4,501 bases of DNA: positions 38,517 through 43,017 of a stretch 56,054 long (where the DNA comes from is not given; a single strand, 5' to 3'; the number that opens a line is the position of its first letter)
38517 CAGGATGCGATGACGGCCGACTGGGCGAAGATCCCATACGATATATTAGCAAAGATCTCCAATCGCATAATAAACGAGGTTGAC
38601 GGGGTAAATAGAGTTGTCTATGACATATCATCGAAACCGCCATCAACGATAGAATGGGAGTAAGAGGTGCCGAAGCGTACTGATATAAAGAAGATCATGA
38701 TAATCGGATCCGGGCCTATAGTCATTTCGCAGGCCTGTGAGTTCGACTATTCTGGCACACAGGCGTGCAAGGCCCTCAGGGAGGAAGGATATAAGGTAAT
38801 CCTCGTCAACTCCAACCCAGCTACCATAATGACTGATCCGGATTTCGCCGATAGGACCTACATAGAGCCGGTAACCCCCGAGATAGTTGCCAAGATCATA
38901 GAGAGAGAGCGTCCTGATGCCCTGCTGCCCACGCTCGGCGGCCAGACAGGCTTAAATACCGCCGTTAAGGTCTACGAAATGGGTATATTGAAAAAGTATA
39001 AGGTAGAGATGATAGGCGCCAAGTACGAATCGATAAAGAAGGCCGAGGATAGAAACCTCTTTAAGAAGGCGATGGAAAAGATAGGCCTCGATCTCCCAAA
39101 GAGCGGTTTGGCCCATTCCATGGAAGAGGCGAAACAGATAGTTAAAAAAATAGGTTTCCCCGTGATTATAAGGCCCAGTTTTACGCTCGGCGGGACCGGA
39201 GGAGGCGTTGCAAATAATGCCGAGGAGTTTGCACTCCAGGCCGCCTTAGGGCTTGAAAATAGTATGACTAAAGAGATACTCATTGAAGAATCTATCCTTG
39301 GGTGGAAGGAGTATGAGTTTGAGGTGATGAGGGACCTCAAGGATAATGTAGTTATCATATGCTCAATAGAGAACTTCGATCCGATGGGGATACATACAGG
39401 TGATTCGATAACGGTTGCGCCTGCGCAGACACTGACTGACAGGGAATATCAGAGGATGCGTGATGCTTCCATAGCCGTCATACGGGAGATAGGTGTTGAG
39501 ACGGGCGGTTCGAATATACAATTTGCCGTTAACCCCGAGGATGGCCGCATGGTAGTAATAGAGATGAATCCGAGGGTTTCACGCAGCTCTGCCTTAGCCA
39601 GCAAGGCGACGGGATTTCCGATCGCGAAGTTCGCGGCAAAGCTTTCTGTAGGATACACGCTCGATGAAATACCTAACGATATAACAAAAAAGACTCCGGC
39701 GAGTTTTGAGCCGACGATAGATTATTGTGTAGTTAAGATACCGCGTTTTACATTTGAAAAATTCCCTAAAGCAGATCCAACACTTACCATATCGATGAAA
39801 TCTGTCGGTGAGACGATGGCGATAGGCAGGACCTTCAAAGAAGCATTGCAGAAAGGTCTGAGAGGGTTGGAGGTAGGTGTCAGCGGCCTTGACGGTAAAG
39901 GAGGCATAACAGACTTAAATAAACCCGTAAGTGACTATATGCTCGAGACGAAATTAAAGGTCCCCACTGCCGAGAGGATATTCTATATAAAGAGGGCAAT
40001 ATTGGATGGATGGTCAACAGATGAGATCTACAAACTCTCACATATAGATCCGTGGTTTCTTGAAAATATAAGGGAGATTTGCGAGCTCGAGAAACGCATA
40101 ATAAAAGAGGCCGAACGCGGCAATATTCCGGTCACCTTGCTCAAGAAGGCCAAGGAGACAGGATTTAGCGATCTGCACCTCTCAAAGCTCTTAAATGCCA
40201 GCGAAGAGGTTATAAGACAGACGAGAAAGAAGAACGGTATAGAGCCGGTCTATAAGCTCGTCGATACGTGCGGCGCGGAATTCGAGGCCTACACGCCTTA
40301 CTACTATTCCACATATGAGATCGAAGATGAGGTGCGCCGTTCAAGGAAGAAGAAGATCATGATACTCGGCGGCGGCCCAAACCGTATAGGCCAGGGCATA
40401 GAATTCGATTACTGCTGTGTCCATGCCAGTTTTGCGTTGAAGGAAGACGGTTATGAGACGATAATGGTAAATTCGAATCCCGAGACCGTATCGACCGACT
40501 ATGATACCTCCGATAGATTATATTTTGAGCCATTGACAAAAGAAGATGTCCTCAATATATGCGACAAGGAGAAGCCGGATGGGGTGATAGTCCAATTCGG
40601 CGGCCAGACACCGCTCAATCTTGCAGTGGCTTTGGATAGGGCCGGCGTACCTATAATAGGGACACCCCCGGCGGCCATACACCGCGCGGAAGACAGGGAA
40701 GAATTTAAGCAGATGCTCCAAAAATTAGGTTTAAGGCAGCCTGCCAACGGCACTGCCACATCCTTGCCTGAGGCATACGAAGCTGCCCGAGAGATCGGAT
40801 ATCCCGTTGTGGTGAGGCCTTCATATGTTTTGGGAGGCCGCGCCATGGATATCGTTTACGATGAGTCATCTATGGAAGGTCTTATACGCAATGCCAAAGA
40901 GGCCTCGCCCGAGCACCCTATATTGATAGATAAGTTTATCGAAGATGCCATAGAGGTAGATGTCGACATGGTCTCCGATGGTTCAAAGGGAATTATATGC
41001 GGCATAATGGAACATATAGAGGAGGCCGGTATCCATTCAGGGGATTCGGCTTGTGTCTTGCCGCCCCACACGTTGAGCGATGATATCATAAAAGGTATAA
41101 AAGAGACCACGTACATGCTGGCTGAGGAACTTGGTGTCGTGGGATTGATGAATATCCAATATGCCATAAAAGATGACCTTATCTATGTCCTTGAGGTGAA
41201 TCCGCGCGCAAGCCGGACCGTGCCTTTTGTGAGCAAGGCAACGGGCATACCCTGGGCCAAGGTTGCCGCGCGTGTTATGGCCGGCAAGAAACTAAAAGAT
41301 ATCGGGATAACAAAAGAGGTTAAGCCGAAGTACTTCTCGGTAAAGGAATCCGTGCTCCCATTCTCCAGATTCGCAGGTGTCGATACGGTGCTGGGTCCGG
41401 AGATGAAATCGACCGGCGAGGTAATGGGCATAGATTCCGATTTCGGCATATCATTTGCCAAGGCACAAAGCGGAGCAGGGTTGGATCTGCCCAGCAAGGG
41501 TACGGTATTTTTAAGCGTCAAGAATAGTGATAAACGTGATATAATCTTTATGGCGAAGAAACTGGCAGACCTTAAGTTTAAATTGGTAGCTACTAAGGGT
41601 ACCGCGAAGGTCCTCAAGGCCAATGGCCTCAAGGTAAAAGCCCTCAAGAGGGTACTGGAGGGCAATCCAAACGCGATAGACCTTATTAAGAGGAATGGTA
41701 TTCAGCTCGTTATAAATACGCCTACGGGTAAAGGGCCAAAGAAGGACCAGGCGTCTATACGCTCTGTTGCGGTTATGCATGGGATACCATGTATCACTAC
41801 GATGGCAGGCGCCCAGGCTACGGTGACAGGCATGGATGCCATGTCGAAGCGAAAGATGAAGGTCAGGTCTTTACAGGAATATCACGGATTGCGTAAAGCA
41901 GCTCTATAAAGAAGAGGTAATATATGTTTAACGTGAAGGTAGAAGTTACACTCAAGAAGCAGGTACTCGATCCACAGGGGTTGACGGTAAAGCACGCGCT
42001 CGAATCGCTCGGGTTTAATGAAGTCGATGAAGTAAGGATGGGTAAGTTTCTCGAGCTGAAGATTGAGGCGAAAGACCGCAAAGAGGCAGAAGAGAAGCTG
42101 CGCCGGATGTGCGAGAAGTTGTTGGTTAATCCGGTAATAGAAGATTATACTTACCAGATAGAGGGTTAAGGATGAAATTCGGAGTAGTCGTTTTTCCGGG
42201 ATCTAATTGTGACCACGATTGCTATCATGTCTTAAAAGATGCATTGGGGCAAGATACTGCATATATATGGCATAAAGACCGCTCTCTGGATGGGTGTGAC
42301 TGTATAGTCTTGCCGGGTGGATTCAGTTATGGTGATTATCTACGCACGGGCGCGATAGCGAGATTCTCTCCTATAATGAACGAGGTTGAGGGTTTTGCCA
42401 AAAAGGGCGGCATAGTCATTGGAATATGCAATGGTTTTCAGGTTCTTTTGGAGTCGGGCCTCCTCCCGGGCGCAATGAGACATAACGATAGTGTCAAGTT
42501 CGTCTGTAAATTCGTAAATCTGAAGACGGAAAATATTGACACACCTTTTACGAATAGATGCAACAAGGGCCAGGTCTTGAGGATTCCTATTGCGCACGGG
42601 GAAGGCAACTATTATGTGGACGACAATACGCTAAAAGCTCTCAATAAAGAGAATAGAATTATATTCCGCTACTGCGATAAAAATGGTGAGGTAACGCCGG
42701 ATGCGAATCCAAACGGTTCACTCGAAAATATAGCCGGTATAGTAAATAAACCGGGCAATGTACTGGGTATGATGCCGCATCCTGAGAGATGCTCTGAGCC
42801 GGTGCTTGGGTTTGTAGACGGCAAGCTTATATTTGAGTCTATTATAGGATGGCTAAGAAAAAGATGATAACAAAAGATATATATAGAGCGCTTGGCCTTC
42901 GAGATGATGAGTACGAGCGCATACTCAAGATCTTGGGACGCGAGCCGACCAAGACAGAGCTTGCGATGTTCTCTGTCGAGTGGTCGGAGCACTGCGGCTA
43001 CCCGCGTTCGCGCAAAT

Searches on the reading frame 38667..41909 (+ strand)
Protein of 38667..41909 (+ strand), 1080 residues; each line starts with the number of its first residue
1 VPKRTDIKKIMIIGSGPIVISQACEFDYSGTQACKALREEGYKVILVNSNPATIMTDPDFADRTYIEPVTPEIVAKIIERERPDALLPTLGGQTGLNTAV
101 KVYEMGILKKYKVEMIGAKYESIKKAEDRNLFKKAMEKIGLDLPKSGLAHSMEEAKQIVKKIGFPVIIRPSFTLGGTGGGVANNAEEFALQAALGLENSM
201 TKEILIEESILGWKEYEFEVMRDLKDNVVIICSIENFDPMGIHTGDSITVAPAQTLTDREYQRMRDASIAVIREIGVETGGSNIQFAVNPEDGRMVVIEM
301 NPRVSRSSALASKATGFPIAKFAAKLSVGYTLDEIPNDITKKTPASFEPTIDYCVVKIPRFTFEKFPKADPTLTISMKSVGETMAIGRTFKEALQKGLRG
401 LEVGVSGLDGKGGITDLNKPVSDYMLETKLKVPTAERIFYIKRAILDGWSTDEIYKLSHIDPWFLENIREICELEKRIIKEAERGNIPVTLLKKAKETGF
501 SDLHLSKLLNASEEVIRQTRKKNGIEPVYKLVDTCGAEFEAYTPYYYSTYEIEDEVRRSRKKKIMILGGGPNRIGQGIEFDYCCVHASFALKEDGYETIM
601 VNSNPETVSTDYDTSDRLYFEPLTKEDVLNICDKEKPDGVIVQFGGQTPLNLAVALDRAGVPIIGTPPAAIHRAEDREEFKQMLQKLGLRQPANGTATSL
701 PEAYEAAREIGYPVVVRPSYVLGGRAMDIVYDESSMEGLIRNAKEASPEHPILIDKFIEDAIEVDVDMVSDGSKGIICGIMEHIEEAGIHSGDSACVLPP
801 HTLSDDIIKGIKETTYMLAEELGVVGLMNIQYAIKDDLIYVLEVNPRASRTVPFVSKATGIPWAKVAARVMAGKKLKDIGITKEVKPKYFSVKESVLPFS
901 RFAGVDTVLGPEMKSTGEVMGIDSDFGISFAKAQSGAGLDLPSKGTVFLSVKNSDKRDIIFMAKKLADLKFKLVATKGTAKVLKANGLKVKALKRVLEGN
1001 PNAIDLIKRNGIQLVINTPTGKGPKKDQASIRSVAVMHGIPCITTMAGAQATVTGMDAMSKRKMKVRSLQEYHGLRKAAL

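Call 49: search_protein_families(library=pfam, max_evalue=0.000001, proteins=[window:38667-41909:+])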
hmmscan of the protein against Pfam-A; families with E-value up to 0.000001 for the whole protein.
window:38667-41909:+ (1080 aa): 11 families
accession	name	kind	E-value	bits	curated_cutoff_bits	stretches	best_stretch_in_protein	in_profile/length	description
PF02786.22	CPSase_L_D2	-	5.9e-114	379.3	19.8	2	128-334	1-210/211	Carbamoyl-phosphate synthase L chain, ATP binding domain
PF25596.1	CPSase_L_D1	-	2e-101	334.5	27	2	561-672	2-117/118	Carbamoyl phosphate synthase preATP-grasp domain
PF02787.25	CPSase_L_D3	-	2.9e-24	85.3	26.6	1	429-508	2-79/80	Carbamoyl-phosphate synthetase large chain, oligomerisation domain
PF02142.27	MGS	-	1.8e-21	76.5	24.1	1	959-1044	2-94/94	MGS-like domain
PF02222.28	ATP-grasp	-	2.7e-19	69.9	27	1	682-848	1-163/179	ATP-grasp domain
PF07478.18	Dala_Dala_lig_C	-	4.7e-13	49.6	24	1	151-302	24-174/204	D-ala D-ala ligase C-terminus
PF02655.19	ATP-grasp_3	-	3.5e-11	43.9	23.2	1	676-848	3-157/160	ATP-grasp domain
PF15632.11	ATPgrasp_Ter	-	4.5e-08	33.4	29.1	0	813-875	51-112/131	ATP-grasp in the biosynthetic pathway with Ter operon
PF13535.11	ATP-grasp_4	-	1e-07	32.2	27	0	163-303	2-151/160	ATP-grasp domain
PF13549.11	ATP-grasp_5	-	2.8e-07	30.6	27.6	0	677-717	12-52/221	ATP-grasp domain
PF08443.16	RimK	-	4.7e-07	30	21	0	128-210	3-82/188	RimK-like ATP-grasp domain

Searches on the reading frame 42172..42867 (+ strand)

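Call 49: search_protein_families(library=pfam, max_evalue=0.000001, proteins=[window:42172-42867:+])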
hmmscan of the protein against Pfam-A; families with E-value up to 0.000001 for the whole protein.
window:42172-42867:+ (231 aa): 3 families
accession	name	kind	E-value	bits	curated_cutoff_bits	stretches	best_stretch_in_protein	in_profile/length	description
PF13507.12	GATase_5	-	1.3e-46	159.2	27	1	4-210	5-232/260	CobB/CobQ-like glutamine amidotransferase domain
PF07685.20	GATase_3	-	2.5e-08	34.2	27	1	20-95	18-91/196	CobB/CobQ-like glutamine amidotransferase domain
PF01965.30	DJ-1_PfpI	-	3.7e-07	30.5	26.6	1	40-100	60-115/165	DJ-1/PfpI family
